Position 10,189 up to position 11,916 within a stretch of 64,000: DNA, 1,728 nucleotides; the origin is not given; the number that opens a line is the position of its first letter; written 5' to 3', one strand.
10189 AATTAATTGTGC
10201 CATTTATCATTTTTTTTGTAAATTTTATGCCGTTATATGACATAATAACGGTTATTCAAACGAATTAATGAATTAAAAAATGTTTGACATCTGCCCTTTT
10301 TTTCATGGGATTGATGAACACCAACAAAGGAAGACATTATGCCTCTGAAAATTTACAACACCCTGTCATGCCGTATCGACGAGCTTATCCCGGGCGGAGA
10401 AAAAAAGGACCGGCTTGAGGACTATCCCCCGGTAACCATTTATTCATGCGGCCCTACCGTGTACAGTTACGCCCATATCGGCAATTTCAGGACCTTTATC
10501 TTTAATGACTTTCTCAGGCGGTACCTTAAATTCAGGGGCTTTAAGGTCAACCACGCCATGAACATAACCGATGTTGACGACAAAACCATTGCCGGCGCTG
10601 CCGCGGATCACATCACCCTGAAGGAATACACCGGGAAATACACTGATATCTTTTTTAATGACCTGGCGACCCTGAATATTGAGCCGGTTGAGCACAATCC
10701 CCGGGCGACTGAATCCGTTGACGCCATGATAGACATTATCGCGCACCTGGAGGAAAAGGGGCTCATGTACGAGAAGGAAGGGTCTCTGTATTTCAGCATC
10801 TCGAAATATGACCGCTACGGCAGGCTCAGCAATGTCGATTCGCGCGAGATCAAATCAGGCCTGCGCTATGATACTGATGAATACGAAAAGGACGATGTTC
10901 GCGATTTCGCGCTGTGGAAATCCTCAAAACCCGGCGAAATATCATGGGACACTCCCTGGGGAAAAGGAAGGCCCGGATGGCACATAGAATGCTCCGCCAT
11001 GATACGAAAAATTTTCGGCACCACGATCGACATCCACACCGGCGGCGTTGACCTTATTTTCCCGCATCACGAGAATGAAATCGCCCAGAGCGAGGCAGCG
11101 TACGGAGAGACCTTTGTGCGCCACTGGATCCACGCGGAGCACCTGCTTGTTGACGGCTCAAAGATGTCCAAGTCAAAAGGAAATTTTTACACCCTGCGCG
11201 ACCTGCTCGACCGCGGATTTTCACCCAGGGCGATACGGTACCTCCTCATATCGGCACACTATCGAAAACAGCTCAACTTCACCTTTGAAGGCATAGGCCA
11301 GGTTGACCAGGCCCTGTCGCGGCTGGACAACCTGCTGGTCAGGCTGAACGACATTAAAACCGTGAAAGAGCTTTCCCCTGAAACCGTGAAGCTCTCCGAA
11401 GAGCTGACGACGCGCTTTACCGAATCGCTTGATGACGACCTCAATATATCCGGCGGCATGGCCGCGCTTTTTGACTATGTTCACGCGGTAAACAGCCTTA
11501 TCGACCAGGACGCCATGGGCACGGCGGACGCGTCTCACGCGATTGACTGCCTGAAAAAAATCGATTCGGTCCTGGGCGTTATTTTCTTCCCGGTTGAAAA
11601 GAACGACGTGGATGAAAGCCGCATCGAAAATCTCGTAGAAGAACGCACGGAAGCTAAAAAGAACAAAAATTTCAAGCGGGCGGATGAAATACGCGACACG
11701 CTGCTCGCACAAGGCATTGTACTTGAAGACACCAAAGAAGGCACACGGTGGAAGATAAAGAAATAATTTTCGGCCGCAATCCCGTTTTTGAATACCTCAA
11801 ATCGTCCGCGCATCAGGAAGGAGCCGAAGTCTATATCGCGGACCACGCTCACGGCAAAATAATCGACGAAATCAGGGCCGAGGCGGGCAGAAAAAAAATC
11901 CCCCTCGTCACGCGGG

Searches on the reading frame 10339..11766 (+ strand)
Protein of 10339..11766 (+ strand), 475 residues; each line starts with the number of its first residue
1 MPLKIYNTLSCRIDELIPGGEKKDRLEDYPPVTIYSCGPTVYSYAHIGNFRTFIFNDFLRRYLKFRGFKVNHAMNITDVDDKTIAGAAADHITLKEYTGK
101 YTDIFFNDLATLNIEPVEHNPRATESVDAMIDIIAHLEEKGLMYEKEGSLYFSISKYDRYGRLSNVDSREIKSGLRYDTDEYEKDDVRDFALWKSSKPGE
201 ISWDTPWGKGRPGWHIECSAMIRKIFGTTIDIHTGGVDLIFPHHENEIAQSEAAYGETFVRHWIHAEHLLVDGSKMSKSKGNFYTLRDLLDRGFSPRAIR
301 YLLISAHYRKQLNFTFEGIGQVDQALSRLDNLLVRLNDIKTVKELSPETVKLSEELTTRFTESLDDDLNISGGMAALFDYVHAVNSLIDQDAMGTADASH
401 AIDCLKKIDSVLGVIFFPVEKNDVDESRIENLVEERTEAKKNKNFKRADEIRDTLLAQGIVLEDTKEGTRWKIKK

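Call 11: find_encoding_contigs(protein=window:10339-11766:+, flank=10000, max_places=6)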
Protein window:10339-11766:+ (475 aa): 15 contigs read that carry it; 6 places shown.
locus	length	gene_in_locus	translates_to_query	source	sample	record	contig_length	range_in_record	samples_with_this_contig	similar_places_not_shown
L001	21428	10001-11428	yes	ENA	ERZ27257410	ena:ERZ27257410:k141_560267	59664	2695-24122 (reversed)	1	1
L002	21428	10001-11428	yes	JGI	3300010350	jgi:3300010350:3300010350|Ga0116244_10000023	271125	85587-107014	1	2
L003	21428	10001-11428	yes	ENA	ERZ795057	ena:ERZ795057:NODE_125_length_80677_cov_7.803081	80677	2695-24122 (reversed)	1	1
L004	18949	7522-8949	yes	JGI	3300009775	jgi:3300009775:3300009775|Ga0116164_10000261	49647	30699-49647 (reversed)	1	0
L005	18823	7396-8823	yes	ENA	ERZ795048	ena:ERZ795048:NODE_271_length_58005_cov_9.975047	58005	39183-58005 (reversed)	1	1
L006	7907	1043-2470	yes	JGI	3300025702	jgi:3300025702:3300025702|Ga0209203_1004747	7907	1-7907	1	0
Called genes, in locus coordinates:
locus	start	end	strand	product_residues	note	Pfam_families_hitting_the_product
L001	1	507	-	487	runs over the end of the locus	-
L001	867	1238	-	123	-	-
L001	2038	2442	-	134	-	PF01381:HTH_3 (weak)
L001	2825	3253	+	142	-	-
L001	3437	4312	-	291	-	-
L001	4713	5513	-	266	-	-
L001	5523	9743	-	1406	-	PF25059:FN3_DSCAM-DSCAML_C (faint), PF07495:Y_Y_Y (faint), PF17210:SdrD_B (faint), PF22904:NOMO1-like_2nd (faint), PF13620:CarboxypepD_reg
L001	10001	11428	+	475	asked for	PF00133:tRNA-synt_1 (faint), PF01406:tRNA-synt_1e, PF01921:tRNA-synt_1f (faint), PF09334:tRNA-synt_1g (weak), PF09190:DALR_2, PF23493:CysS_C (weak)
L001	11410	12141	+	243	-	PF08032:SpoU_sub_bind, PF00588:SpoU_methylase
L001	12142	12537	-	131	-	PF01850:PIN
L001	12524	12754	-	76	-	-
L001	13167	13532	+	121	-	-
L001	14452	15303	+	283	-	-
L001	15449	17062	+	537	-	PF00989:PAS (weak), PF13581:HATPase_c_2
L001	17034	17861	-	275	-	PF12849:PBP_like_2, PF13531:SBP_bac_11, PF12727:PBP_like (weak)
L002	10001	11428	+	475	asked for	PF00133:tRNA-synt_1 (faint), PF01406:tRNA-synt_1e, PF01921:tRNA-synt_1f (faint), PF09334:tRNA-synt_1g (weak), PF09190:DALR_2, PF23493:CysS_C (weak)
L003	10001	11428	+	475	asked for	PF00133:tRNA-synt_1 (faint), PF01406:tRNA-synt_1e, PF01921:tRNA-synt_1f (faint), PF09334:tRNA-synt_1g (weak), PF09190:DALR_2, PF23493:CysS_C (weak)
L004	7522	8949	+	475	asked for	PF00133:tRNA-synt_1 (faint), PF01406:tRNA-synt_1e, PF01921:tRNA-synt_1f (faint), PF09334:tRNA-synt_1g (weak), PF09190:DALR_2, PF23493:CysS_C (weak)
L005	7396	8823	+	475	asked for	PF00133:tRNA-synt_1 (faint), PF01406:tRNA-synt_1e, PF01921:tRNA-synt_1f (faint), PF09334:tRNA-synt_1g (weak), PF09190:DALR_2, PF23493:CysS_C (weak)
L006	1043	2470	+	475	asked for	PF00133:tRNA-synt_1 (faint), PF01406:tRNA-synt_1e, PF01921:tRNA-synt_1f (faint), PF09334:tRNA-synt_1g (weak), PF09190:DALR_2, PF23493:CysS_C (weak)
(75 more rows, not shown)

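Call 59: list_cluster_members(proteins=[window:10339-11766:+, window:11748-12479:+, window:2376-2780:-, window:1205-1648:-])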
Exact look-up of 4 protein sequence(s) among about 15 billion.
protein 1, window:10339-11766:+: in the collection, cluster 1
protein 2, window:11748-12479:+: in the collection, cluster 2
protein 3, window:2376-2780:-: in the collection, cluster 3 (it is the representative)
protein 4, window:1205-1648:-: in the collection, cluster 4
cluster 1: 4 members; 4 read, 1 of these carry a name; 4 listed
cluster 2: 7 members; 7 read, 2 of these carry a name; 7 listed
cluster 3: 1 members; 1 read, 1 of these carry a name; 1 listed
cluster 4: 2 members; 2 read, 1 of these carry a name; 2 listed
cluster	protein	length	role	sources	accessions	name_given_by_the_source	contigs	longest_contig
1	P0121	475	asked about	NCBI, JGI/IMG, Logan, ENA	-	-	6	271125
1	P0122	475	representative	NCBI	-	-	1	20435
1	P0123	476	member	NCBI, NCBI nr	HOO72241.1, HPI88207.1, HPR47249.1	MAG TPA: cysteine--tRNA ligase [Spirochaetota bacterium] | cysteine--tRNA ligase [Spirochaetota bacterium]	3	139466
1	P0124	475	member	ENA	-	-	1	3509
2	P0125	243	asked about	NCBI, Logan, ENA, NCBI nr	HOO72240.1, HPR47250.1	MAG TPA: 23S rRNA (guanosine(2251)-2'-O)-methyltransferase RlmB [Spirochaetota bacterium] | 23S rRNA (guanosine(2251)-2'-O)-methyltransferase RlmB [Spirochaetota bacterium]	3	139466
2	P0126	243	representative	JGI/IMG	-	-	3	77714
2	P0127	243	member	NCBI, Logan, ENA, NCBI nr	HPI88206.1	MAG TPA: 23S rRNA (guanosine(2251)-2'-O)-methyltransferase RlmB [Spirochaetota bacterium] | 23S rRNA (guanosine(2251)-2'-O)-methyltransferase RlmB [Spirochaetota bacterium]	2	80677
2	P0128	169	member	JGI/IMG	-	-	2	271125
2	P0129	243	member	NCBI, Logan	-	-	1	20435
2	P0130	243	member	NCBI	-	-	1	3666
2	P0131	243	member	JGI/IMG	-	-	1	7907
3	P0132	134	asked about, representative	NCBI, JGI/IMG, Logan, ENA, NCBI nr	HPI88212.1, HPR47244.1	MAG TPA: helix-turn-helix domain-containing protein [Spirochaetota bacterium] | helix-turn-helix domain-containing protein [Spirochaetota bacterium]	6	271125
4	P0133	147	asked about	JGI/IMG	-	-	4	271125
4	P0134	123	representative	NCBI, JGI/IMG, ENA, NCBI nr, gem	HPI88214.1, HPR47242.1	MAG TPA: hypothetical protein PK859_02800 [Spirochaetota bacterium] | hypothetical protein [Spirochaetota bacterium]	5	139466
